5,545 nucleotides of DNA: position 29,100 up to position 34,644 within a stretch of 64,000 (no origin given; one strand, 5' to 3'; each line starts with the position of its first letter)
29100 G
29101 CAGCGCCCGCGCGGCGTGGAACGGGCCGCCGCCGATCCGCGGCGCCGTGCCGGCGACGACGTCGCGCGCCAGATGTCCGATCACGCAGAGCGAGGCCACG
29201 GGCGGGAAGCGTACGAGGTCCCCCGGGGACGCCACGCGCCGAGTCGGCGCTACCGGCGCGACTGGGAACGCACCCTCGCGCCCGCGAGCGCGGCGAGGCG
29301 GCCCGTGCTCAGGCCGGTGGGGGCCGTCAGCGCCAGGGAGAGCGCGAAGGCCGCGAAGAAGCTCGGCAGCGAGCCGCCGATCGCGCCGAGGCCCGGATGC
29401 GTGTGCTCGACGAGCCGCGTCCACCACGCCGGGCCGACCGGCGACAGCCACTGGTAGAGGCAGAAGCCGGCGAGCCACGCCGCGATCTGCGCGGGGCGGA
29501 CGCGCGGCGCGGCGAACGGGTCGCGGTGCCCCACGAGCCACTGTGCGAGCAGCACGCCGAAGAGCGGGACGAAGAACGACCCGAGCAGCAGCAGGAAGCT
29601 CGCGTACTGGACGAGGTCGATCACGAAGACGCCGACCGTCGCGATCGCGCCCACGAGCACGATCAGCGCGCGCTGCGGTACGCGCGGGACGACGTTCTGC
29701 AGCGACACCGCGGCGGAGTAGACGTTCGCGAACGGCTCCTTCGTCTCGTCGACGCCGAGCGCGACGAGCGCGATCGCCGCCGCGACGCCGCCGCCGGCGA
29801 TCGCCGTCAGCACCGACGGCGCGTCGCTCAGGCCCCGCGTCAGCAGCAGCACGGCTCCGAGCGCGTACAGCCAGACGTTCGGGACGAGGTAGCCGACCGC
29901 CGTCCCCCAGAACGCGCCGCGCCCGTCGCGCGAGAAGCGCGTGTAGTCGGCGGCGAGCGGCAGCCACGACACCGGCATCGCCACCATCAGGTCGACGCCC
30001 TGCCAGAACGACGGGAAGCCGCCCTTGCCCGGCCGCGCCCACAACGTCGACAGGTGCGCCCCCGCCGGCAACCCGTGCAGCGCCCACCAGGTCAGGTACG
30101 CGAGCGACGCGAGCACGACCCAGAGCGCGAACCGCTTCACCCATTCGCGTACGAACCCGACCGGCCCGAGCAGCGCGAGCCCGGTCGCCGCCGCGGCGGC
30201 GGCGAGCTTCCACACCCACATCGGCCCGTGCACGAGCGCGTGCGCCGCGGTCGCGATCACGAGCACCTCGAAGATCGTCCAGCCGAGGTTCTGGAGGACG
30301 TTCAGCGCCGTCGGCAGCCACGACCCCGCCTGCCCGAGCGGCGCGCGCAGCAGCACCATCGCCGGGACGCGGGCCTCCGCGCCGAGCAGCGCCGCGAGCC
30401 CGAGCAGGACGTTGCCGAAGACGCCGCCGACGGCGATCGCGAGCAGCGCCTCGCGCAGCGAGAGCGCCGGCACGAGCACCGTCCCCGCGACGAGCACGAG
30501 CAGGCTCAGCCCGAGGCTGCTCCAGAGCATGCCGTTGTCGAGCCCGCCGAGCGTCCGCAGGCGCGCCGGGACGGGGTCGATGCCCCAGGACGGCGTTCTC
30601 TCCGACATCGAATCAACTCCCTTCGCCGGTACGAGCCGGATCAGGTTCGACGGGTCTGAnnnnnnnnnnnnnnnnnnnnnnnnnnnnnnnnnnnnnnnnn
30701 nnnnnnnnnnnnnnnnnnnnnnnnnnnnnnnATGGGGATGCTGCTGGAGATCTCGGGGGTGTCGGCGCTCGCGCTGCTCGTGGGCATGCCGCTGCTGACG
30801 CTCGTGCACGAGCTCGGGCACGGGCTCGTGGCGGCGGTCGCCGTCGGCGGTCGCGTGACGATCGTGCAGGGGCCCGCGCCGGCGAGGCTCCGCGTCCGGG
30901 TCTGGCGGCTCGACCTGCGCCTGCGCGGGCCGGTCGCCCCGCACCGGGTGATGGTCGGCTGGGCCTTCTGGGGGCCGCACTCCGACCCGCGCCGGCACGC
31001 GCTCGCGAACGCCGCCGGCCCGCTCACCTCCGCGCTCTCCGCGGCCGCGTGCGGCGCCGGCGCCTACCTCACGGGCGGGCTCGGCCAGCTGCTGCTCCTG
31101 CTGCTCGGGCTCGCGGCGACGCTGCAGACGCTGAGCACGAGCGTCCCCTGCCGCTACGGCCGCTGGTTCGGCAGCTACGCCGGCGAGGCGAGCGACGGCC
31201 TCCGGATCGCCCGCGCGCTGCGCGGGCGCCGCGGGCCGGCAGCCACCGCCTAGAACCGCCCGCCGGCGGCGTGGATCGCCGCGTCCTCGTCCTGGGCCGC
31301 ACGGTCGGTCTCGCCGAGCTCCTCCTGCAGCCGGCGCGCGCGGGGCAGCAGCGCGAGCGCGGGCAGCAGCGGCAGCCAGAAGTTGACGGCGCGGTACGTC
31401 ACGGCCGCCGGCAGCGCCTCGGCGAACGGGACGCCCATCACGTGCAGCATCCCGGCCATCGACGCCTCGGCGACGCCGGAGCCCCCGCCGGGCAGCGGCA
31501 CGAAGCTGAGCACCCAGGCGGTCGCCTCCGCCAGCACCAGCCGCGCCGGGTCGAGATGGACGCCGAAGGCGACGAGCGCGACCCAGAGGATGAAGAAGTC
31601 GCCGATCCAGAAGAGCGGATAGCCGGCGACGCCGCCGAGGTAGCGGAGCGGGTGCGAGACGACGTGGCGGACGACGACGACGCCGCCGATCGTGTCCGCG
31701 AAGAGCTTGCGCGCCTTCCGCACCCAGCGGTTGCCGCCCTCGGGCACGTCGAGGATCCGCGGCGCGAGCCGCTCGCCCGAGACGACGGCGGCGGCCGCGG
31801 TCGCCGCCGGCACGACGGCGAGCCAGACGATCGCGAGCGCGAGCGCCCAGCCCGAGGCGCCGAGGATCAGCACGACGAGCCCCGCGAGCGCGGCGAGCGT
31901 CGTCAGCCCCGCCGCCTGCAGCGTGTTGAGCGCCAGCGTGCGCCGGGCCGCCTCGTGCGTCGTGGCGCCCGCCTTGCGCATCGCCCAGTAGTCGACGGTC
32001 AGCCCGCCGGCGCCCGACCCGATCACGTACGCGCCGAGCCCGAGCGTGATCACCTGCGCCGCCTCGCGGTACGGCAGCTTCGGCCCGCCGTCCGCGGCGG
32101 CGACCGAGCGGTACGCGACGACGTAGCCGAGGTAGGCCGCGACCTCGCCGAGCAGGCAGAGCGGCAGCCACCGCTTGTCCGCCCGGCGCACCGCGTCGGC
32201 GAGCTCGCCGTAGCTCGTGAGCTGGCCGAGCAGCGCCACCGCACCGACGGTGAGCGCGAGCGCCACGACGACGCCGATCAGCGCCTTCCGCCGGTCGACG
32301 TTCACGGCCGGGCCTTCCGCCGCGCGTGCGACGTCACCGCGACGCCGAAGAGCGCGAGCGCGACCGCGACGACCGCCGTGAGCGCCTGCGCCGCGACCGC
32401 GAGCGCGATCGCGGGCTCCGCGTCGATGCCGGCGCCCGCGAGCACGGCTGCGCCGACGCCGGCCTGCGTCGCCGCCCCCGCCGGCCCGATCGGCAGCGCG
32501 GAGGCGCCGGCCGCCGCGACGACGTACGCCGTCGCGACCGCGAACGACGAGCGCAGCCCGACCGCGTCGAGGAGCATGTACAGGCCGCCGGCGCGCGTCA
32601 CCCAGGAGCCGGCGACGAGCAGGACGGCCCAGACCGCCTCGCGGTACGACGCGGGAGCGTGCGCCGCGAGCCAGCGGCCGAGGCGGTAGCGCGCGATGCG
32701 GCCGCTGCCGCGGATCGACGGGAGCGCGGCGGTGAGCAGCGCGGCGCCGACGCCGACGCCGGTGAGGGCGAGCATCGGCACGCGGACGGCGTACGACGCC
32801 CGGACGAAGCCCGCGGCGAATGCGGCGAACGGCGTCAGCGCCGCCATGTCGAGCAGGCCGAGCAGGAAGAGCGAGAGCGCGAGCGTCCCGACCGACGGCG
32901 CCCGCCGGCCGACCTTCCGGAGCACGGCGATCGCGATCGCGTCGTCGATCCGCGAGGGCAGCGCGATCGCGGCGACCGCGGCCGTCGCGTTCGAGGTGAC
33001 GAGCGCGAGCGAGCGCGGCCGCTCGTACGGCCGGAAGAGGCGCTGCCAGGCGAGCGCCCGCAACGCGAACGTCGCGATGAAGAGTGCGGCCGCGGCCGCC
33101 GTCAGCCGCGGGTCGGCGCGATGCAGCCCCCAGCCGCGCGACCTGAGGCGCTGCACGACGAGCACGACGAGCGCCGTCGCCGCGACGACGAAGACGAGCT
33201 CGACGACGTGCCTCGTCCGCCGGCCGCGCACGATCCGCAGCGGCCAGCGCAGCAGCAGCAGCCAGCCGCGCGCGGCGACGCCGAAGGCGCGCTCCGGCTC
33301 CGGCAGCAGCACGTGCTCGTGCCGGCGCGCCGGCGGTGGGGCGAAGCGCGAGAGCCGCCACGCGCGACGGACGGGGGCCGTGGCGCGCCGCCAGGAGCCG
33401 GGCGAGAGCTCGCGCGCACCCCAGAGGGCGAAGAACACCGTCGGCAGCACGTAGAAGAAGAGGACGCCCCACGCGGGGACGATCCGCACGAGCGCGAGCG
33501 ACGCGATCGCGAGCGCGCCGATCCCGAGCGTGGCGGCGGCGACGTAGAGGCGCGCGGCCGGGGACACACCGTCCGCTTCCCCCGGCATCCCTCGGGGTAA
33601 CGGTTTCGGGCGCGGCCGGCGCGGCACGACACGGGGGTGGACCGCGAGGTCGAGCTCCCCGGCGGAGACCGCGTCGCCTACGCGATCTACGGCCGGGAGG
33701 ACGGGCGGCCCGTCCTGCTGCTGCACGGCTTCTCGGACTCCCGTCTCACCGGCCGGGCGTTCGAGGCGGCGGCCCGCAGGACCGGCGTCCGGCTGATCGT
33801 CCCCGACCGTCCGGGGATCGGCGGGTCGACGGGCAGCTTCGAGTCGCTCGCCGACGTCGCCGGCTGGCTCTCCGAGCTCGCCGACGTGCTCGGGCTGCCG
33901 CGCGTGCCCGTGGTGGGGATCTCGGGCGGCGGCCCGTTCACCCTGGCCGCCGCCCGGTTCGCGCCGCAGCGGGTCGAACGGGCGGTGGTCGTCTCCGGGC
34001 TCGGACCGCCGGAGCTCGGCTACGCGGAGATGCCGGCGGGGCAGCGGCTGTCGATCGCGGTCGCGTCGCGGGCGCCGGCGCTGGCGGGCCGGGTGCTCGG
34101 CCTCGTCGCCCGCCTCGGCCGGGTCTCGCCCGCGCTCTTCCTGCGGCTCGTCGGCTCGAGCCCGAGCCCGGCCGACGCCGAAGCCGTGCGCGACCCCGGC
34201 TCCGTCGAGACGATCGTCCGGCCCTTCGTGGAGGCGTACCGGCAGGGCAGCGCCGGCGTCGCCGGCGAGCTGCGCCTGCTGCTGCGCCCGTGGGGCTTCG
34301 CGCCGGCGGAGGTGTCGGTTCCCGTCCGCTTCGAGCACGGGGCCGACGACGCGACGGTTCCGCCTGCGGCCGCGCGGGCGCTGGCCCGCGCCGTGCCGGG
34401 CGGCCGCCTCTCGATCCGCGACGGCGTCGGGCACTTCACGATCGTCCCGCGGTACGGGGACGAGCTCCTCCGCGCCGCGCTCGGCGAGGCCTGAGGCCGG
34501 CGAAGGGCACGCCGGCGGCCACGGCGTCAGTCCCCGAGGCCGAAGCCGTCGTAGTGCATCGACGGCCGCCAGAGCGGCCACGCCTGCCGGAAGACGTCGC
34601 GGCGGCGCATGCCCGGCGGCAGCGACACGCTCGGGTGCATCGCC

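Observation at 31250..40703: Candidate novel membrane-lipid head-group modification cluster (split MprF-like parts plus ATP-grasp plus PlsC-like acyltransferase)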

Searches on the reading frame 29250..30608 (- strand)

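Call 67: search_protein_families(library=pfam, proteins=[window:29250-30608:-], max_evalue=0.001)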
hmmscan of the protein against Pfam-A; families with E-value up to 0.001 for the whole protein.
window:29250-30608:- (452 aa): 1 family
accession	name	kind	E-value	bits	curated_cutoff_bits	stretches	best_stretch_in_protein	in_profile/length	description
PF02133.21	Transp_cyt_pur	-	1.3e-24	87.3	23.5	1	12-362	1-375/440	Permease for cytosine/purines, uracil, thiamine, allantoin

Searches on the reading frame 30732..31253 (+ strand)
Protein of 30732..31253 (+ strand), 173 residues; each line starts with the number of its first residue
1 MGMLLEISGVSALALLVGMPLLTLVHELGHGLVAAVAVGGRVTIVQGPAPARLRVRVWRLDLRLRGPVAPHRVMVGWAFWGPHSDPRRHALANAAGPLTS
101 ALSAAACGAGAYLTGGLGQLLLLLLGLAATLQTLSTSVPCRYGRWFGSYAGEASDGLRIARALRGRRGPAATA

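Call 7: search_protein_families(library=pfam, proteins=[window:30732-31253:+], max_evalue=0.01)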
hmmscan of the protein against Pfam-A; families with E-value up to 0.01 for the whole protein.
window:30732-31253:+ (173 aa): 0 families

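Call 8: search_protein_families(library=ncbifam, proteins=[window:30732-31253:+], max_evalue=0.01)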
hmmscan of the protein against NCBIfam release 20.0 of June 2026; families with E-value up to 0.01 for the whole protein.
window:30732-31253:+ (173 aa): 1 family
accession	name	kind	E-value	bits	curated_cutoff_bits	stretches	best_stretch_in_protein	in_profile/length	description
NF041824.1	daptide_HExxH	equivalog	0.0036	16.5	300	1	9-43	157-190/379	daptide biosynthesis intramembrane metalloprotease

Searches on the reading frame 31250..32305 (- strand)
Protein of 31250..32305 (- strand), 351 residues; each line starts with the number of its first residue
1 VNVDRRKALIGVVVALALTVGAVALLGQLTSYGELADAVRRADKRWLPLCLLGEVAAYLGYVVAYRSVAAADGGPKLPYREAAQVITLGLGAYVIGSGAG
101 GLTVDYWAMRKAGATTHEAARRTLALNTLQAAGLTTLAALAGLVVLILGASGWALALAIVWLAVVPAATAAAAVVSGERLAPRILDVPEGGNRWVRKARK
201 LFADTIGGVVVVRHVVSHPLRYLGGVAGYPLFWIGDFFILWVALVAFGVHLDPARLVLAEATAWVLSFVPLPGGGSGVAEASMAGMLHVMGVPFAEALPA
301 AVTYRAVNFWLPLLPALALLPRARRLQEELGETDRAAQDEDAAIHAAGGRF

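Call 7: search_protein_families(library=pfam, proteins=[window:31250-32305:-], max_evalue=0.01)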
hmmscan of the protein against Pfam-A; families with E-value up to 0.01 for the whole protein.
window:31250-32305:- (351 aa): 1 family
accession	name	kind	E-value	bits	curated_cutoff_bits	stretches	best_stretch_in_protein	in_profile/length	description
PF03706.18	LPG_synthase_TM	-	1.7e-25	90.5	33.4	1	12-315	1-301/302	Lysylphosphatidylglycerol synthase TM region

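Call 8: search_protein_families(library=ncbifam, proteins=[window:31250-32305:-], max_evalue=0.01)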
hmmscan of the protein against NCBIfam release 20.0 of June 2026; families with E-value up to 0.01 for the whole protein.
window:31250-32305:- (351 aa): 2 families
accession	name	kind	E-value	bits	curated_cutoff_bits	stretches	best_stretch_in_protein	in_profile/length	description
TIGR00374.1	TIGR00374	subfamily_domain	7.4e-12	45.3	43.2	1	232-313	222-303/323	flippase-like domain-containing protein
NF033480.1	bifunc_MprF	equivalog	1.7e-06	26.6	600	1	11-320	8-294/841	bifunctional lysylphosphatidylglycerol flippase/synthetase MprF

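Call 95: search_solved_structures(query=window:31250-32305:-, max_evalue=1)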
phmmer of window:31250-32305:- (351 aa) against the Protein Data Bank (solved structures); distinct sequences matched with E-value up to 1: 0.

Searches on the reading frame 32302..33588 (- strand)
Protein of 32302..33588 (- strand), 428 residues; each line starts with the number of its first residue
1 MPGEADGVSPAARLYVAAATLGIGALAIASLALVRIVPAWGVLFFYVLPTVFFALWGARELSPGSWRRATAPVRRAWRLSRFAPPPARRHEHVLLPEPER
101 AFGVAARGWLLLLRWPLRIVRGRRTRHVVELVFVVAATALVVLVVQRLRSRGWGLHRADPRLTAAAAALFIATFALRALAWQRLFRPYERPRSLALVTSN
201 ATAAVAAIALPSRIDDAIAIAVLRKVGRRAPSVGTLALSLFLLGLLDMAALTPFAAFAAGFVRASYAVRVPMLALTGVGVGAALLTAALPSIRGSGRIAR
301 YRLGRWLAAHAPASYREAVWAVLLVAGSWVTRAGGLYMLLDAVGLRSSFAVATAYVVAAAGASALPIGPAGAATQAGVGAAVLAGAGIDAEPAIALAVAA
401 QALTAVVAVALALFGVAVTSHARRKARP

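Call 7: search_protein_families(library=pfam, proteins=[window:32302-33588:-], max_evalue=0.01)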
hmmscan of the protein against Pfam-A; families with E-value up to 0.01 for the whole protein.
window:32302-33588:- (428 aa): 1 family
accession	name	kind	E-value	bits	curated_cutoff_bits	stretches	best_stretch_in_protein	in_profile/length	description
PF03706.18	LPG_synthase_TM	-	4.8e-17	62.8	33.4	1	136-411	8-301/302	Lysylphosphatidylglycerol synthase TM region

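Call 8: search_protein_families(library=ncbifam, proteins=[window:32302-33588:-], max_evalue=0.01)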
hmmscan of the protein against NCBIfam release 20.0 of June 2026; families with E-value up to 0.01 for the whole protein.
window:32302-33588:- (428 aa): 1 family
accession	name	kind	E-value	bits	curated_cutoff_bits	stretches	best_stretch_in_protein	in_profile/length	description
TIGR00374.1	TIGR00374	subfamily_domain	0.00095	18.7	43.2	1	317-399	211-293/323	flippase-like domain-containing protein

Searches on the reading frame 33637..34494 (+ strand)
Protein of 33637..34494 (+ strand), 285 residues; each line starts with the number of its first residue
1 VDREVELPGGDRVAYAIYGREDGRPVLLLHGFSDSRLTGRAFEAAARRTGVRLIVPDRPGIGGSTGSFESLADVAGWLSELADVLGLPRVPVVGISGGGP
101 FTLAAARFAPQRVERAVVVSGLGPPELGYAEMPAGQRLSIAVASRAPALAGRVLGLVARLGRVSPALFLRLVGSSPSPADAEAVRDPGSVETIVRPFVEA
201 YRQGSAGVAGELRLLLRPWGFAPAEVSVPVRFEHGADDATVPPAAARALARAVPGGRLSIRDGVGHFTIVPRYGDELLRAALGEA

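Call 7: search_protein_families(library=pfam, proteins=[window:33637-34494:+], max_evalue=0.01)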
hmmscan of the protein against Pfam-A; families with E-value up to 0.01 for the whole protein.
window:33637-34494:+ (285 aa): 3 families
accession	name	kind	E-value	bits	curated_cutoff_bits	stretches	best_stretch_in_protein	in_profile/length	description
PF00561.26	Abhydrolase_1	-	2.8e-15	57.1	25.8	1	25-269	2-241/245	alpha/beta hydrolase fold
PF12697.13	Abhydrolase_6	-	7.9e-12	46.7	26.3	1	26-272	1-210/217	Alpha/beta hydrolase family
PF12146.15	Hydrolase_4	-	1.9e-06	27.8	27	1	26-266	7-232/239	Serine aminopeptidase, S33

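Call 8: search_protein_families(library=ncbifam, proteins=[window:33637-34494:+], max_evalue=0.01)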
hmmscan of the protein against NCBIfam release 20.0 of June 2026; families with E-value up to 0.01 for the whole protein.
window:33637-34494:+ (285 aa): 19 families
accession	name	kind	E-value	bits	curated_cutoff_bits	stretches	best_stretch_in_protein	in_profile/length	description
NF011457.0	PRK14875.1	equivalog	3.3e-15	55.9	307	1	10-122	119-232/372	acetoin dehydrogenase dihydrolipoyllysine-residue acetyltransferase subunit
NF051488.1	bifunc_PcaDC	exception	1e-12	47.9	390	2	15-120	4-110/375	bifunctional 3-oxoadipate enol-lactonase/4-carboxymuconolactone decarboxylase PcaDC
TIGR02427.1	protocat_pcaD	equivalog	1.1e-12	48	255.85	2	13-120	2-111/251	3-oxoadipate enol-lactonase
TIGR03056.1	bchO_mg_che_rel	equivalog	1.5e-09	37.3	172.55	2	18-117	23-123/278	alpha/beta fold hydrolase BchO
NF050089.1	i_nPHAscl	equivalog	1e-07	31.3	300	1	5-123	1-119/288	intracellular short-chain-length polyhydroxyalkanoate depolymerase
NF053683.1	esterase_mleBRB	exception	5.8e-06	26.1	585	1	172-266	171-258/280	BRB family alpha/beta fold macrolide esterase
NF045632.1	hydroxlase_HsaD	equivalog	1.1e-05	24.5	400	1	6-120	18-136/290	4,5:9,10-diseco-3-hydroxy-5,9,17-trioxoandrosta-1(10),2-diene-4-oate hydrolase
NF002043.0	PRK00870.1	subfamily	1.2e-05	24.9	265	1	12-149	35-174/302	haloalkane dehalogenase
TIGR03695.1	menH_SHCHC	equivalog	2.3e-05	24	208.55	1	24-121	3-104/252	2-succinyl-6-hydroxy-2,4-cyclohexadiene-1-carboxylate synthase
TIGR01249.1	pro_imino_pep_1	equivalog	7.8e-05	22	259.75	1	12-117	16-124/307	prolyl aminopeptidase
NF002873.0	PRK03204.1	equivalog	0.00025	20.5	466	1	21-118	32-130/286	haloalkane dehalogenase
TIGR01738.1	bioH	equivalog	0.00034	20.3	206.95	0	225-266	186-227/245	pimeloyl-ACP methyl ester esterase BioH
TIGR03611.1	RutD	equivalog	0.0004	19.8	238.5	0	51-121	40-113/258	pyrimidine utilization protein D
NF006449.0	PRK08775.1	equivalog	0.00046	19.2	296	1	52-121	102-172/344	homoserine O-succinyltransferase MetX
NF051487.1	bifunc_PcaCD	exception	0.003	16.7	430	0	225-270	352-397/413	bifunctional 4-carboxymuconolactone decarboxylase/3-oxoadipate enol-lactonase PcaCD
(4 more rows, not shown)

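Call 96: search_solved_structures(query=window:33637-34494:+, max_evalue=1e-8)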
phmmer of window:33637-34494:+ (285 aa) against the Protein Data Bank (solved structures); distinct sequences matched with E-value up to 1e-8: 4.
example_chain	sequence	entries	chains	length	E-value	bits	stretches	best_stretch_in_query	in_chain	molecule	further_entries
9wlv_AAA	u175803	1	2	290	1.2e-22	84.2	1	7-269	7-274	Pimeloyl-ACP methyl ester carboxylesterase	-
8pzg_A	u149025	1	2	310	1.3e-09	41.3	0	70-282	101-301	ORF17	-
3fob_A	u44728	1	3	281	5.7e-09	39.2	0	21-131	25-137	Bromoperoxidase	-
7al5_A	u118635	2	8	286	8.1e-09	38.7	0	7-145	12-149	Probable hydrolase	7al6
